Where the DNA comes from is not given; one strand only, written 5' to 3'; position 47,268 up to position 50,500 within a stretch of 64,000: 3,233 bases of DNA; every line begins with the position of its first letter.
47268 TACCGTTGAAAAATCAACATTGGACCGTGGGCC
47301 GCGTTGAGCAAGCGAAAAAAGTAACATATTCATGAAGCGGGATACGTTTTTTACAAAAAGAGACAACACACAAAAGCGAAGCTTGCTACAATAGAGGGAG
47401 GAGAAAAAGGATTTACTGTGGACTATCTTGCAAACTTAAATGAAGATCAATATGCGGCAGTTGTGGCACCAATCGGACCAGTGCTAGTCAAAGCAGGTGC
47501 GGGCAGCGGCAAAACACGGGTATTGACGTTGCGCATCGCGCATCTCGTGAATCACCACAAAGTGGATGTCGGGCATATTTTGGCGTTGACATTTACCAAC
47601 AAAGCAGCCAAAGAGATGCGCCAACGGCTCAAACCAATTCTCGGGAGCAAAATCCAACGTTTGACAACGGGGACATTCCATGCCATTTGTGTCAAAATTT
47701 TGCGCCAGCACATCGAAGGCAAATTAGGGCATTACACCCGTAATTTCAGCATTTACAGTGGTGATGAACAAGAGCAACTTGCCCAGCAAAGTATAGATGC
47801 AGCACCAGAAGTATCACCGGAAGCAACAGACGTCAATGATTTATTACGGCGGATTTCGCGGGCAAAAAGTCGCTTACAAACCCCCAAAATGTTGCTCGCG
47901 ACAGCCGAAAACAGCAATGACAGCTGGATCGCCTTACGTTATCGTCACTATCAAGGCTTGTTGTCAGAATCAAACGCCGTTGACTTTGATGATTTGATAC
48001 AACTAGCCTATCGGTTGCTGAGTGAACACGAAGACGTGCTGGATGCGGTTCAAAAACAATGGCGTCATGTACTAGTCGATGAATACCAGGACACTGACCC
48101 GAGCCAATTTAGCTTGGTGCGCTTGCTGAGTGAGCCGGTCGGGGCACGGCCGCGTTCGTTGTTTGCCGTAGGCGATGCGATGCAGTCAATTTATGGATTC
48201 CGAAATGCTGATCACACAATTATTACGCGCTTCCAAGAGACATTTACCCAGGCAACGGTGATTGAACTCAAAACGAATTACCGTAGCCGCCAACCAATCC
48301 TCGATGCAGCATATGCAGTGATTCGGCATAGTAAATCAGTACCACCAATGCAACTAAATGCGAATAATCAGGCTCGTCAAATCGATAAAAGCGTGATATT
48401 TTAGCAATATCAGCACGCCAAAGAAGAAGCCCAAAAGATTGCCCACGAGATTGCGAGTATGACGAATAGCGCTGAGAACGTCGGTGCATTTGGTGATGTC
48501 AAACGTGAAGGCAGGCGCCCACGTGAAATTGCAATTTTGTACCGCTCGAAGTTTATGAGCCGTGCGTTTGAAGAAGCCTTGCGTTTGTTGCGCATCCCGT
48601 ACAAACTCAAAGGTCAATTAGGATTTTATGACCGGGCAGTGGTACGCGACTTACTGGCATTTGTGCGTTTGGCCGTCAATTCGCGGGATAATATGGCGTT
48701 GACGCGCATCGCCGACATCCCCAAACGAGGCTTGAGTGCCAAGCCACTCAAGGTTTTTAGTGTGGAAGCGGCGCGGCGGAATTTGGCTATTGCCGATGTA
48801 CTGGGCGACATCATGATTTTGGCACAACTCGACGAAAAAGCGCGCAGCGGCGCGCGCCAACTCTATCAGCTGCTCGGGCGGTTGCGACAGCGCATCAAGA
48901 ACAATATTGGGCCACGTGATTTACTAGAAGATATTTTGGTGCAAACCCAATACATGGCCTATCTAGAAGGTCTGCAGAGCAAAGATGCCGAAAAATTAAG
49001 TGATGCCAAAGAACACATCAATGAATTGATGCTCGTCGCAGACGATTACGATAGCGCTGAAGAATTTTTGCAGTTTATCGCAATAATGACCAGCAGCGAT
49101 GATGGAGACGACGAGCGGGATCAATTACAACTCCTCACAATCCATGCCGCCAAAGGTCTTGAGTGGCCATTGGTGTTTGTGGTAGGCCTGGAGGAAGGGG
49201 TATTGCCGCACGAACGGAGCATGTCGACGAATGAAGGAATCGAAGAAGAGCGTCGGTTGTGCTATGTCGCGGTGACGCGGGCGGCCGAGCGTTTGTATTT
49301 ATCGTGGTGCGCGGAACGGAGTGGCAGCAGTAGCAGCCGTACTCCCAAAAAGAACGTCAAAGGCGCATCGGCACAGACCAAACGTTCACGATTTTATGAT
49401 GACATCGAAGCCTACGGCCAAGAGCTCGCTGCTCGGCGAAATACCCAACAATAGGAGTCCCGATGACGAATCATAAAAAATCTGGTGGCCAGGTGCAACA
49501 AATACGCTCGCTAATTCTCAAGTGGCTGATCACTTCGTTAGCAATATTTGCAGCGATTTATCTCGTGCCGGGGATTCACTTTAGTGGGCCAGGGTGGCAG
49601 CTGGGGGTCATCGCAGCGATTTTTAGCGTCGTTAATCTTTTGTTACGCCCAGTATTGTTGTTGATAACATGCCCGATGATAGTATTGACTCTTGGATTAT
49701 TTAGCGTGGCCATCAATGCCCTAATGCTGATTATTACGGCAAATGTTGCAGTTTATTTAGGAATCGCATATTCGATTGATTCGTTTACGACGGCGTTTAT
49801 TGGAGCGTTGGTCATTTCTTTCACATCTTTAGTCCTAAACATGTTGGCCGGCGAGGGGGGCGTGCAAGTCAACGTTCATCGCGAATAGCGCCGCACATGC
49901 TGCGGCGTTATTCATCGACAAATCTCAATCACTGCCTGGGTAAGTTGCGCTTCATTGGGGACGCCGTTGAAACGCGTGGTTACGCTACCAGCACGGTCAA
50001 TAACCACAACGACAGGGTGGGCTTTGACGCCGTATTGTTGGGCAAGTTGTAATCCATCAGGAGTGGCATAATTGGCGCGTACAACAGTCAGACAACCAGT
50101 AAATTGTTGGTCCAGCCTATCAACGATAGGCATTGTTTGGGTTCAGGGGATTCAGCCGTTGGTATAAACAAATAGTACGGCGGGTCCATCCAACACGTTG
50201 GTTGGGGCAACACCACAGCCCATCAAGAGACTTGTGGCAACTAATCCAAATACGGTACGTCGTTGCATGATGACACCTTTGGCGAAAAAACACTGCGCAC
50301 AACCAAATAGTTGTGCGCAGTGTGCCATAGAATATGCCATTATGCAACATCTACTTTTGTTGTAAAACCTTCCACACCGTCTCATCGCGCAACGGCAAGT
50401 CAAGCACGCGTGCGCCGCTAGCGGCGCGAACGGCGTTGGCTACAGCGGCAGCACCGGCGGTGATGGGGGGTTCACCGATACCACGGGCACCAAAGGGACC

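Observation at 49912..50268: Exported thioredoxin-like lipoprotein whose CxxC motif is encoded as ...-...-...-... (U-I-P-U)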

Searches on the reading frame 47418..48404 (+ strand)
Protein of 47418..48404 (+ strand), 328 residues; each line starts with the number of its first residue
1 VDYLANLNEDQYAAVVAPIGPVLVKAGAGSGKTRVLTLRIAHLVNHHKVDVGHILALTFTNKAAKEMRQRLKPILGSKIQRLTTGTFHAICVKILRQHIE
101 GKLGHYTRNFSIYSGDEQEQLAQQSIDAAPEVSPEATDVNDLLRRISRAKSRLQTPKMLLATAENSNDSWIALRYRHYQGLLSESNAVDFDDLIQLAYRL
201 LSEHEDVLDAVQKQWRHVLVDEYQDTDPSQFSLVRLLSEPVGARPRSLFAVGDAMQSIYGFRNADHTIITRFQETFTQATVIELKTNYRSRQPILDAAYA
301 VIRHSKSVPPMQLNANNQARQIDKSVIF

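Call 24: search_protein_families(library=pfam, proteins=[window:47418-48404:+], max_evalue=0.00001)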
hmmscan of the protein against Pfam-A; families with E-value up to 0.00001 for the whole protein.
window:47418-48404:+ (328 aa): 3 families
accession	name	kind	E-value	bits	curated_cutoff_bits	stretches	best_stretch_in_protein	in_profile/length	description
PF00580.27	UvrD-helicase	-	5.4e-78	262.8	23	1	7-276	1-270/271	UvrD/REP helicase N-terminal domain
PF13245.12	AAA_19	-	1.6e-22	80.6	25.1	1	16-262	8-134/134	AAA domain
PF13604.12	AAA_30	-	5.7e-06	26.6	27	0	7-84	2-78/191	AAA domain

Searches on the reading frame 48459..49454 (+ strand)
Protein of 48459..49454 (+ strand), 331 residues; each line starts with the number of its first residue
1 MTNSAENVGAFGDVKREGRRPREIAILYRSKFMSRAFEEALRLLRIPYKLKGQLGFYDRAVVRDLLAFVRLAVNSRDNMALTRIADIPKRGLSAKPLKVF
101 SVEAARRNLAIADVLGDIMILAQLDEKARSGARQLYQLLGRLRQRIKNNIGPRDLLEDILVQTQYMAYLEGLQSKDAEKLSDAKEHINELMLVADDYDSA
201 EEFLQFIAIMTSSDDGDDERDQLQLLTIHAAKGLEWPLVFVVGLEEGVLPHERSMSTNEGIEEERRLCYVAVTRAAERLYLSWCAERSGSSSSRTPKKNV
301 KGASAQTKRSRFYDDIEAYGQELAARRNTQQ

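Call 24: search_protein_families(library=pfam, proteins=[window:48459-49454:+], max_evalue=0.00001)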
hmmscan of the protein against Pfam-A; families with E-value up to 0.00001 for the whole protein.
window:48459-49454:+ (331 aa): 2 families
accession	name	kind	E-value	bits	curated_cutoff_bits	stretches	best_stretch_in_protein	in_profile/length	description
PF13361.12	UvrD_C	-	1.6e-47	163.1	25.6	1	21-285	71-349/350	UvrD-like helicase C-terminal domain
PF13538.12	UvrD_C_2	-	2.1e-11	44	27.4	1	225-281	4-51/52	UvrD-like helicase C-terminal domain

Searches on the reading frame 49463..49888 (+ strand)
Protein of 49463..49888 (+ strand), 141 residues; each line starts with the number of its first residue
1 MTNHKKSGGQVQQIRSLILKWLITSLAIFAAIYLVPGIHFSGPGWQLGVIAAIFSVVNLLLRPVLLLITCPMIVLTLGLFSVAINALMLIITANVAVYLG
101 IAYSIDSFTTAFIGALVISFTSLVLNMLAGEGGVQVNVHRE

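Call 24: search_protein_families(library=pfam, proteins=[window:49463-49888:+], max_evalue=0.00001)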
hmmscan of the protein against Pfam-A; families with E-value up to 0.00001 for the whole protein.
window:49463-49888:+ (141 aa): 1 family
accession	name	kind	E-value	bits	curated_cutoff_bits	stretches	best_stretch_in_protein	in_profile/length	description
PF04020.18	Phage_holin_4_2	-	2.7e-22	79.8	28.8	1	16-123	2-104/105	Mycobacterial 4 TMS phage holin, superfamily IV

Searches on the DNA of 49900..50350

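Call 100: search_rna_families(source=window, start=49900, end=50350, threshold=evalue, max_evalue=10)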
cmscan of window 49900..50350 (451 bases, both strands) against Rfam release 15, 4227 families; matches with E-value up to 10: 4.
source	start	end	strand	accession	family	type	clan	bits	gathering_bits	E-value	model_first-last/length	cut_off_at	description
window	50263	50347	-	RF03316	mir-1263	Gene; miRNA;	-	25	95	0.02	1-84/84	no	mir-1263 microRNA precursor family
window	50291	50323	+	RF03564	mir-9416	Gene; miRNA;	-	22.5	100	0.058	1-68/68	no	mir-9416 microRNA precursor family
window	50263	50347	+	RF03316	mir-1263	Gene; miRNA;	-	22.4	95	0.088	1-84/84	no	mir-1263 microRNA precursor family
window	50289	50350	-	RF02877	NmsRb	Gene; sRNA;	-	16.8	52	3.8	15-91/91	5'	Neisseria metabolic switch regulator b (RcoF1/NgncR163)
